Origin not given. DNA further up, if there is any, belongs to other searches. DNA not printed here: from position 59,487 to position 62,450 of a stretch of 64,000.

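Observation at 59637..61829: GspE/PilB-family pseudo-ATPase with a dead P-loop, an intact tetracysteine and a degenerate HD-like C-terminus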

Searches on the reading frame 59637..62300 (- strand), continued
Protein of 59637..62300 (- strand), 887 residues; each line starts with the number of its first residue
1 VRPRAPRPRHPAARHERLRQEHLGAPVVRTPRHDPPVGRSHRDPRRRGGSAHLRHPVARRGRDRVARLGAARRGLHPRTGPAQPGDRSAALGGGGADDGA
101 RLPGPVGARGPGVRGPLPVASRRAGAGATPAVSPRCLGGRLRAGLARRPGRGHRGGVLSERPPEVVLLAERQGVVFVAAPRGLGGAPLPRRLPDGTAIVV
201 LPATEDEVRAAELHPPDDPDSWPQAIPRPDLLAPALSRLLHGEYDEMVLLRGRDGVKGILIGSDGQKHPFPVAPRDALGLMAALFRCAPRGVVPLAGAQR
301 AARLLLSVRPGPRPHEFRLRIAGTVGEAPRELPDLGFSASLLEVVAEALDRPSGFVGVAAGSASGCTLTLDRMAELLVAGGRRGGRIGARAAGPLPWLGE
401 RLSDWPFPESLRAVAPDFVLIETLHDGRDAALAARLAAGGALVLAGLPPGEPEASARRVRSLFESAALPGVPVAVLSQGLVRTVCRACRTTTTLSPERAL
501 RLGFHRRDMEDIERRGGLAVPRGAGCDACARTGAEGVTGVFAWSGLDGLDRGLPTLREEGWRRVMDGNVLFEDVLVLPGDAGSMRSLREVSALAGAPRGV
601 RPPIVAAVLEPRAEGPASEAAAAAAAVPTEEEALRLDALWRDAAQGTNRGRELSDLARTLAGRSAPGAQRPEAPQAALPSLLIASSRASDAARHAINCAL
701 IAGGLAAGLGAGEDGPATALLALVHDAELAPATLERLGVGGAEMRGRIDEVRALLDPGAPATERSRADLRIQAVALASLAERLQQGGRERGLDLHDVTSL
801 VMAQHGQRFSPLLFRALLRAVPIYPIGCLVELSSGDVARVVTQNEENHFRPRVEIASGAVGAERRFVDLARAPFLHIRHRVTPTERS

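Call 13: find_encoding_contigs(protein=P0033, flank=10000, max_places=2)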
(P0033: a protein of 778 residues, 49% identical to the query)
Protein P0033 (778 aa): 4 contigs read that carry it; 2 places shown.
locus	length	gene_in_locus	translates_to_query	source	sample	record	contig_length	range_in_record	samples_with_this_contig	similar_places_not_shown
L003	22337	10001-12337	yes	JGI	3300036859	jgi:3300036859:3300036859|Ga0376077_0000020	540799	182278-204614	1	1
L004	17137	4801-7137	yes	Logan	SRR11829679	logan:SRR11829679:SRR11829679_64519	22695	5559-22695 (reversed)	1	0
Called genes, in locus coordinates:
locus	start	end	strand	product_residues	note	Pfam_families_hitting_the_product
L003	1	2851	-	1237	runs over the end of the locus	PF13620:CarboxypepD_reg, PF13715:CarbopepD_reg_2, PF07715:Plug (weak), PF25183:OMP_b-brl_4, PF00593:TonB_dep_Rec_b-barrel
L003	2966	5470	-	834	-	PF00133:tRNA-synt_1, PF09334:tRNA-synt_1g, PF13603:tRNA-synt_1_2, PF00133:tRNA-synt_1, PF08264:Anticodon_1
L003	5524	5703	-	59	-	-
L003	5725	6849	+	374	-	PF14907:NTP_transf_5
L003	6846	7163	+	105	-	PF05402:PqqD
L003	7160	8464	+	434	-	PF04055:Radical_SAM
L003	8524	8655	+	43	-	-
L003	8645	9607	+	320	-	PF27840:ScmC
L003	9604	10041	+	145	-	PF00072:Response_reg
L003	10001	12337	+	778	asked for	PF00437:T2SSE (faint)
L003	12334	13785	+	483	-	PF02563:Poly_export, PF10531:SLBB, PF22461:SLBB_2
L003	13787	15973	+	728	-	PF02706:Wzz, PF13807:GNVR, PF01656:CbiA, PF10609:ParA (weak), PF13614:AAA_31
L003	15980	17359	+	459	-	PF04932:Wzy_C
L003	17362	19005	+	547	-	PF01943:Polysacc_synt (weak), PF13440:Polysacc_synt_3 (weak)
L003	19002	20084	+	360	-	PF13524:Glyco_trans_1_2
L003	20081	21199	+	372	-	PF20706:GT4-conflict, PF13439:Glyco_transf_4, PF13579:Glyco_trans_4_4, PF00534:Glycos_transf_1, PF13692:Glyco_trans_1_4, PF13524:Glyco_trans_1_2 (weak)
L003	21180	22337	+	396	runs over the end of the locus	PF13439:Glyco_transf_4, PF13579:Glyco_trans_4_4, PF20706:GT4-conflict, PF00534:Glycos_transf_1, PF13692:Glyco_trans_1_4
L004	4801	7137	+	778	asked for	PF00437:T2SSE (faint)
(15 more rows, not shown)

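Call 19: find_encoding_contigs(protein=P0001, flank=10000, max_places=1)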
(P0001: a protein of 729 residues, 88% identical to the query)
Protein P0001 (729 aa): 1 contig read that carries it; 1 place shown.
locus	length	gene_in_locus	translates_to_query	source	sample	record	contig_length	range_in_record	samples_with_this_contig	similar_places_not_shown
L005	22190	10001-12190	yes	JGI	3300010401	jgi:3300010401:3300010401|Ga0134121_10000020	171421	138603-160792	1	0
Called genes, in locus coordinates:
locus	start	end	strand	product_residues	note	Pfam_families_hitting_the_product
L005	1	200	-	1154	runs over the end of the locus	PF02811:PHP, PF07733:DNA_pol3_alpha, PF17657:DNA_pol3_finger, PF14579:HHH_6, PF01336:tRNA_anti-codon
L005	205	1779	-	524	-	PF00117:GATase, PF07722:Peptidase_C26 (faint), PF02540:NAD_synthase (faint), PF00958:GMP_synt_C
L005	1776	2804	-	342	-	PF06144:DNA_pol3_delta, PF21694:DNA_pol3_delta_C (weak)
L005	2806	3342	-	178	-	PF04390:LptE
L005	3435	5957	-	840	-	PF00133:tRNA-synt_1, PF09334:tRNA-synt_1g, PF13603:tRNA-synt_1_2, PF00133:tRNA-synt_1, PF08264:Anticodon_1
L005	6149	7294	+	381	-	PF14907:NTP_transf_5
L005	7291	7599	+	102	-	PF05402:PqqD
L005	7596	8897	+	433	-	PF04055:Radical_SAM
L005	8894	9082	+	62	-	-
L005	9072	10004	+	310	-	PF27840:ScmC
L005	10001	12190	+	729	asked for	PF00437:T2SSE (faint)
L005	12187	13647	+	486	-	PF02563:Poly_export, PF10531:SLBB, PF22461:SLBB_2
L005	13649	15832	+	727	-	PF02706:Wzz (faint), PF13807:GNVR, PF01656:CbiA, PF10609:ParA (weak), PF13614:AAA_31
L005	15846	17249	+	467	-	PF04932:Wzy_C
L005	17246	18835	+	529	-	PF01554:MatE (weak), PF13440:Polysacc_synt_3 (weak)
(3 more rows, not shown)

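Call 20: find_encoding_contigs(protein=P0057, flank=10000, max_places=1)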
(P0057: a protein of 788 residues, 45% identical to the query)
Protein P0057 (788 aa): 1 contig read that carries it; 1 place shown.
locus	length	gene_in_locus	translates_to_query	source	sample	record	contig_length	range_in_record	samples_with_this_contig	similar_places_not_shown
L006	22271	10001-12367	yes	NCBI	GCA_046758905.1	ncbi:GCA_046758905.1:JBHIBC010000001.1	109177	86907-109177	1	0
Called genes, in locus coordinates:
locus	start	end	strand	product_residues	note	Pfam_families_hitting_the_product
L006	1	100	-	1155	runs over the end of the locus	PF02811:PHP, PF07733:DNA_pol3_alpha, PF17657:DNA_pol3_finger, PF14579:HHH_6, PF01336:tRNA_anti-codon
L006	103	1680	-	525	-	PF00117:GATase, PF02540:NAD_synthase (faint), PF07722:Peptidase_C26 (weak), PF00958:GMP_synt_C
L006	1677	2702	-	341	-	PF06144:DNA_pol3_delta (weak), PF21694:DNA_pol3_delta_C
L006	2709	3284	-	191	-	PF04390:LptE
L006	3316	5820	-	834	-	PF00133:tRNA-synt_1, PF09334:tRNA-synt_1g, PF13603:tRNA-synt_1_2, PF00133:tRNA-synt_1, PF08264:Anticodon_1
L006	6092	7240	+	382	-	PF14907:NTP_transf_5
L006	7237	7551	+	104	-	PF05402:PqqD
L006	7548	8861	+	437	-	PF04055:Radical_SAM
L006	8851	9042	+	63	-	-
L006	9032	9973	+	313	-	PF27840:ScmC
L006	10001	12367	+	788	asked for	PF00437:T2SSE (faint)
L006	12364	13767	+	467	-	PF00717:Peptidase_S24 (weak), PF02563:Poly_export, PF10531:SLBB, PF22461:SLBB_2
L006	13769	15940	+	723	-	PF02706:Wzz (weak), PF13807:GNVR, PF01656:CbiA, PF10609:ParA (faint), PF13614:AAA_31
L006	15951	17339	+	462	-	PF04932:Wzy_C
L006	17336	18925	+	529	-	PF13440:Polysacc_synt_3 (weak)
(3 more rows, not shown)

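Call 21: find_encoding_contigs(protein=P0069, flank=10000, max_places=1)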
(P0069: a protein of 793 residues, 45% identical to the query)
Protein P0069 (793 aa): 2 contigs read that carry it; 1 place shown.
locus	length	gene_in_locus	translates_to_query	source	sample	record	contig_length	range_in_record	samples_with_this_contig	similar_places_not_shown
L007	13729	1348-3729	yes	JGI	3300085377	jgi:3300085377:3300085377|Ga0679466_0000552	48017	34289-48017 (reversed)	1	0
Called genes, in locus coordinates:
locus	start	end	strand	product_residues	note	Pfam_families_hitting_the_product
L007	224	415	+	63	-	-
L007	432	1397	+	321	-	PF27840:ScmC, PF07475:Hpr_kinase_C (weak)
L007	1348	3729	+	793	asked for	PF00437:T2SSE (faint)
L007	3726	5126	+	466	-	PF00717:Peptidase_S24 (weak), PF02563:Poly_export, PF10531:SLBB, PF22461:SLBB_2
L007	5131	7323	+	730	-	PF02706:Wzz (faint), PF13807:GNVR, PF01656:CbiA, PF10609:ParA (weak), PF13614:AAA_31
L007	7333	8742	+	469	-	PF04932:Wzy_C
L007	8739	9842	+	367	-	PF13524:Glyco_trans_1_2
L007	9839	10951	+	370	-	PF20706:GT4-conflict, PF13439:Glyco_transf_4, PF13579:Glyco_trans_4_4, PF00534:Glycos_transf_1, PF13692:Glyco_trans_1_4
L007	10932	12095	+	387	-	PF13439:Glyco_transf_4, PF13579:Glyco_trans_4_4, PF20706:GT4-conflict, PF00534:Glycos_transf_1, PF13692:Glyco_trans_1_4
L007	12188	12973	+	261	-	PF13489:Methyltransf_23, PF08241:Methyltransf_11, PF08242:Methyltransf_12, PF13649:Methyltransf_25, PF13847:Methyltransf_31 (weak)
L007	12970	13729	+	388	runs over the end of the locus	PF01075:Glyco_transf_9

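Call 23: predict_structure(alignment_id=A2)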
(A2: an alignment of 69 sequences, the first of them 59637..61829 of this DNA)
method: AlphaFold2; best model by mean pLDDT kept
length: 730 residues; sequences in the alignment: 69
mean_pLDDT: 88.4   pTM: 0.65
mean pLDDT of the five models: 88.4, 87.8, 87.5, 87.2, 85.3
residues with pLDDT >= 90: 528; 70-90: 127; 50-70: 44; < 50: 31
segments of 3 or more residues with pLDDT < 50: 448-467, 513-516
pLDDT, mean of each block of 10 residues (from residue 1): 80 88 87 74 94 92 90 94 94 92 92 96 95 87 80 93 95 94 95 96 88 96 95 87 82 69 90 92 95 92 91 91 96 94 95 94 94 94 91 83 96 95 89 93 53 38 49 95 97 96 87 52 88 96 96 89 96 95 93 93 67 95 95 91 93 93 93 94 91 91 78 93 71
secondary structure, 60 per line:
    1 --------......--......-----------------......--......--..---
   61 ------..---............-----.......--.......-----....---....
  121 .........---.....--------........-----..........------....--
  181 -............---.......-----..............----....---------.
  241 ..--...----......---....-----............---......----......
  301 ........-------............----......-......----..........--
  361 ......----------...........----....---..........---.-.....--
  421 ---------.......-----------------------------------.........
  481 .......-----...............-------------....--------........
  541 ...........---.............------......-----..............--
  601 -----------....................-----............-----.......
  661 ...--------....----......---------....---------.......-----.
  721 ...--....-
elements in order (helices of 4 or more, strands of 3 or more residues): E9-14 E17-22 E40-45 H48-53 H72-83 E89-95 E98-104 E110-113 H117-129 E133-137 E146-153 E159-168 H175-178 H182-193 E197-203 H209-222 E227-230 E240-242 H252-257 E261-264 H270-281 E285-290 H295-308 E316-327 E332-337 H339-344 H349-358 E361-366 E377-387 H392-395 H399-408 H414-418 H430-436 H472-487 H493-507 H521-524 H533-551 H555-567 H574-579 H585-598 H612-631 H637-648 H654-663 E672-675 E680-685 E695-698 E708-711 E720-723 H726-729

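Call 26: fold_search(model_id=the predicted structure, library=pdb)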
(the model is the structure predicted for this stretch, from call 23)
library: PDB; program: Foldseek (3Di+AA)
matches with E <= 10: 1215; with E <= 0.001: 92
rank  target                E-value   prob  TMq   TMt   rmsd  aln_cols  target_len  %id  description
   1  5oiu_C                2.7e-19  1.00  0.37  0.65   6.2       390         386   20  Crystal structure of PilF type IV pilus assembly ATPase from Thermus thermophilus (released 2018-08-08)
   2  5oiu_B                1.4e-18  1.00  0.34  0.60   7.5       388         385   21  Crystal structure of PilF type IV pilus assembly ATPase from Thermus thermophilus (released 2018-08-08)
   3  5tsh_C                1.8e-18  1.00  0.33  0.59   7.4       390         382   19  PilB from Geobacter metallireducens bound to AMP-PNP (released 2017-05-17)
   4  5zfr_C                4.1e-18  1.00  0.35  0.61   6.8       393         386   17  Crystal structure of PilB, an extension ATPase motor of Type IV pilus, from Geobacter sulfurreducens (released 2018-09-19)
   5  5zfr_B                4.3e-18  1.00  0.33  0.57   7.9       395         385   18  Crystal structure of PilB, an extension ATPase motor of Type IV pilus, from Geobacter sulfurreducens (released 2018-09-19)
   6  5tsh_E                6.2e-18  1.00  0.33  0.58   7.8       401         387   19  PilB from Geobacter metallireducens bound to AMP-PNP (released 2017-05-17)
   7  5tsh_F                6.9e-18  1.00  0.34  0.60   7.6       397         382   18  PilB from Geobacter metallireducens bound to AMP-PNP (released 2017-05-17)
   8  5tsh_D                8.5e-18  1.00  0.35  0.61   6.7       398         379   18  PilB from Geobacter metallireducens bound to AMP-PNP (released 2017-05-17)
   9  5tsh_A                1.2e-17  1.00  0.34  0.60   7.5       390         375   19  PilB from Geobacter metallireducens bound to AMP-PNP (released 2017-05-17)
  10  4pht_C                1.4e-17  1.00  0.29  0.46  19.2       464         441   16  ATPase GspE in complex with the cytoplasmic domain of GspL from the Vibrio vulnificus type II Secretion system (released 2014-11-26)
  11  5it5_A                1.6e-17  1.00  0.35  0.61   7.5       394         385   21  Thermus thermophilus PilB core ATPase region (released 2016-10-19)
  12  4pht_B                1.6e-17  1.00  0.29  0.46  19.3       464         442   16  ATPase GspE in complex with the cytoplasmic domain of GspL from the Vibrio vulnificus type II Secretion system (released 2014-11-26)
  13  5zfr_A                1.9e-17  1.00  0.35  0.62   7.4       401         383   18  Crystal structure of PilB, an extension ATPase motor of Type IV pilus, from Geobacter sulfurreducens (released 2018-09-19)
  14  4pht_A                3.2e-17  1.00  0.28  0.45  19.3       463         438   17  ATPase GspE in complex with the cytoplasmic domain of GspL from the Vibrio vulnificus type II Secretion system (released 2014-11-26)
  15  5tsh_B                4.2e-17  1.00  0.34  0.61   7.0       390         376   18  PilB from Geobacter metallireducens bound to AMP-PNP (released 2017-05-17)
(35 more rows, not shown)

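Call 51: find_encoding_contigs(protein=P0009, flank=10000, max_places=1)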
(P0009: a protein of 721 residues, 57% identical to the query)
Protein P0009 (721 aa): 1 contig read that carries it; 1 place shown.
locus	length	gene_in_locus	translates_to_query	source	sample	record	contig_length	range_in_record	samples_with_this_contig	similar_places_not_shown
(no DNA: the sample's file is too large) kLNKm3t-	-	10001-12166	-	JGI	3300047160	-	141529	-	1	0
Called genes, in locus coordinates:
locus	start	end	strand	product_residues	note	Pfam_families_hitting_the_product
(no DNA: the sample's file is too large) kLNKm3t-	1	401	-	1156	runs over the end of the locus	PF02811:PHP, PF07733:DNA_pol3_alpha, PF17657:DNA_pol3_finger, PF14579:HHH_6, PF01336:tRNA_anti-codon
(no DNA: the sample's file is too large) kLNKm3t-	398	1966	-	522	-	PF00117:GATase, PF07722:Peptidase_C26 (weak), PF00958:GMP_synt_C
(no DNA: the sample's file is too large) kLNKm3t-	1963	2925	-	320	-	PF06144:DNA_pol3_delta, PF21694:DNA_pol3_delta_C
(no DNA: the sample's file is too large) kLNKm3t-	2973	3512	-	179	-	PF04390:LptE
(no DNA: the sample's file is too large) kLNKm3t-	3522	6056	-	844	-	PF00133:tRNA-synt_1, PF09334:tRNA-synt_1g, PF13603:tRNA-synt_1_2, PF00133:tRNA-synt_1, PF09334:tRNA-synt_1g (weak), PF08264:Anticodon_1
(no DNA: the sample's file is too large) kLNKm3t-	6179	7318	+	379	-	PF14907:NTP_transf_5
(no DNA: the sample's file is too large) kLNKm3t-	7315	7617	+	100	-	PF05402:PqqD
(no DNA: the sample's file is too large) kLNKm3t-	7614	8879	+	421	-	PF04055:Radical_SAM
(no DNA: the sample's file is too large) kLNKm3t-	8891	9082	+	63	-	-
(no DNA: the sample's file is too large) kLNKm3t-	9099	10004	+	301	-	PF27840:ScmC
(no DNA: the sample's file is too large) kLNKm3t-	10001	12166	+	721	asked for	PF00437:T2SSE (faint)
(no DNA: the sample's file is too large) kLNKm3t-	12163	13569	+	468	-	PF02563:Poly_export, PF22461:SLBB_2, PF10531:SLBB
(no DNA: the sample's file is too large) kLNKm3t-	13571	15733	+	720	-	PF02706:Wzz (faint), PF13807:GNVR, PF01656:CbiA, PF10609:ParA (weak), PF13614:AAA_31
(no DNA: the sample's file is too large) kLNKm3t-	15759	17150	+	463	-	PF04932:Wzy_C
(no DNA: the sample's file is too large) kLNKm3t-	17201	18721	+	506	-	PF01554:MatE (weak), PF13440:Polysacc_synt_3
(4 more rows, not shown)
